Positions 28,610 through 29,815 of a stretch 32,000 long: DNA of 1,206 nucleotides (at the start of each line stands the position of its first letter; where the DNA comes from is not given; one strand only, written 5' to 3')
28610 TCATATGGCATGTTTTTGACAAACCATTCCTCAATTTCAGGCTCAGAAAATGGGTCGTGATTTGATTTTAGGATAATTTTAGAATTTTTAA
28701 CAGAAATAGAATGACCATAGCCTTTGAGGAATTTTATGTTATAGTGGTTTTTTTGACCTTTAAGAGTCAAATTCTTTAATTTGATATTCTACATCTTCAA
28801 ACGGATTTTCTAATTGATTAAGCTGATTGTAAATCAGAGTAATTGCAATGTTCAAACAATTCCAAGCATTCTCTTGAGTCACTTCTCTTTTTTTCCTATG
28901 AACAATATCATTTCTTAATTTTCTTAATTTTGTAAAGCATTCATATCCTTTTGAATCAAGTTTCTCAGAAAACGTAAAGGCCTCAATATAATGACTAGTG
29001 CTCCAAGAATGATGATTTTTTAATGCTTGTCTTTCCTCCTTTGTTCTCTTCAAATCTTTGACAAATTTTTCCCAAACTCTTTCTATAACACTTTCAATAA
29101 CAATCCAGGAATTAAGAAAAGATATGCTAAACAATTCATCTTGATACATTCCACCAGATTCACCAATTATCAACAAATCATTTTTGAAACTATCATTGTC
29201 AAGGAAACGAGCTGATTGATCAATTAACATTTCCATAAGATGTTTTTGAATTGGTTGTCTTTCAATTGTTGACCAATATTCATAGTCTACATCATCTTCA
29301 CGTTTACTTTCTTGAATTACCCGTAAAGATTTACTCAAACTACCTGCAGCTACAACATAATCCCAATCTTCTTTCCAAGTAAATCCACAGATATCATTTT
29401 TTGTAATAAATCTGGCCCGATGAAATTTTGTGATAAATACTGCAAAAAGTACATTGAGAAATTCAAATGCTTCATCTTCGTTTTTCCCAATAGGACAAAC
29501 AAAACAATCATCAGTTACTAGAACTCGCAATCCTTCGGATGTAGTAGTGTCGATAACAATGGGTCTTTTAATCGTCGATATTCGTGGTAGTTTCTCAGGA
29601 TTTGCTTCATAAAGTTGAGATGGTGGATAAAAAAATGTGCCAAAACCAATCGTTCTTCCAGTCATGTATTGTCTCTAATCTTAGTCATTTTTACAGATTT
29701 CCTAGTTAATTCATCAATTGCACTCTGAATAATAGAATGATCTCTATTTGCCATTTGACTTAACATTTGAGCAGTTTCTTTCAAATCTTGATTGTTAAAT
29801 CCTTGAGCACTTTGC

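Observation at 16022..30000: Cas1 and a protein-primed-type PolB inside a TIR/TSD-bounded 14-kb insertion: a casposon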

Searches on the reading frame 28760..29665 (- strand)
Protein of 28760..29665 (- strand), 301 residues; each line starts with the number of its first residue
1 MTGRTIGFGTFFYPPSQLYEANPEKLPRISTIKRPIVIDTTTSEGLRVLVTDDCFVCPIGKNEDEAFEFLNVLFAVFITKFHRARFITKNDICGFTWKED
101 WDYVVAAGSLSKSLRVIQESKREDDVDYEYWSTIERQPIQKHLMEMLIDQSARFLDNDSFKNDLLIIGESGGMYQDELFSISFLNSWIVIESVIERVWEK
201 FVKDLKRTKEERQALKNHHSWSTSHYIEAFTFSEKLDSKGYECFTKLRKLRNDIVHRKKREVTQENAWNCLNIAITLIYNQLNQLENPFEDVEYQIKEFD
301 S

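Call 7: search_protein_families(library=pfam, max_evalue=0.01, proteins=[window:28760-29665:-])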
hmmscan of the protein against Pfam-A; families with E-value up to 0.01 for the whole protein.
window:28760-29665:- (301 aa): 4 families
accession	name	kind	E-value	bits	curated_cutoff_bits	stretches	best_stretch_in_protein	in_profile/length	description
PF18735.6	HEPN_RiboL-PSP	-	5.1e-05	23.7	28.4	1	191-280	92-184/191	RiboL-PSP-HEPN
PF13643.11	DUF4145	-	0.0042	17.6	23.1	1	196-273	20-86/88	Domain of unknown function (DUF4145)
PF18730.6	HEPN_Cthe2314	-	0.0053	17.2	27.1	0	232-273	101-139/174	Cthe_2314-like HEPN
PF18731.6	HEPN_Swt1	-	0.0077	17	27.5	0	196-274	25-107/115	Swt1-like HEPN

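Call 43: search_protein_families(library=padloc, max_evalue=0.001, proteins=[window:28760-29665:-])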
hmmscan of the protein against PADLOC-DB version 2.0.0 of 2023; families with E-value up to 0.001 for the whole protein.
window:28760-29665:- (301 aa): 1 family
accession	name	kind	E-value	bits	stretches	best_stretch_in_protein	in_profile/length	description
PDLC01826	CARF2--CARF_HEPN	-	8e-05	20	1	137-284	265-386/393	-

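Call 57: search_protein_families(library=phrogs, max_evalue=0.001, proteins=[window:28760-29665:-])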
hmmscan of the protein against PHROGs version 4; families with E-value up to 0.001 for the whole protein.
window:28760-29665:- (301 aa): 0 families

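Call 58: search_protein_families(library=ncbifam, max_evalue=0.001, proteins=[window:28760-29665:-])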
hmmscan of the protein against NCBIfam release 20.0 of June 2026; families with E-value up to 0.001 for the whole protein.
window:28760-29665:- (301 aa): 0 families
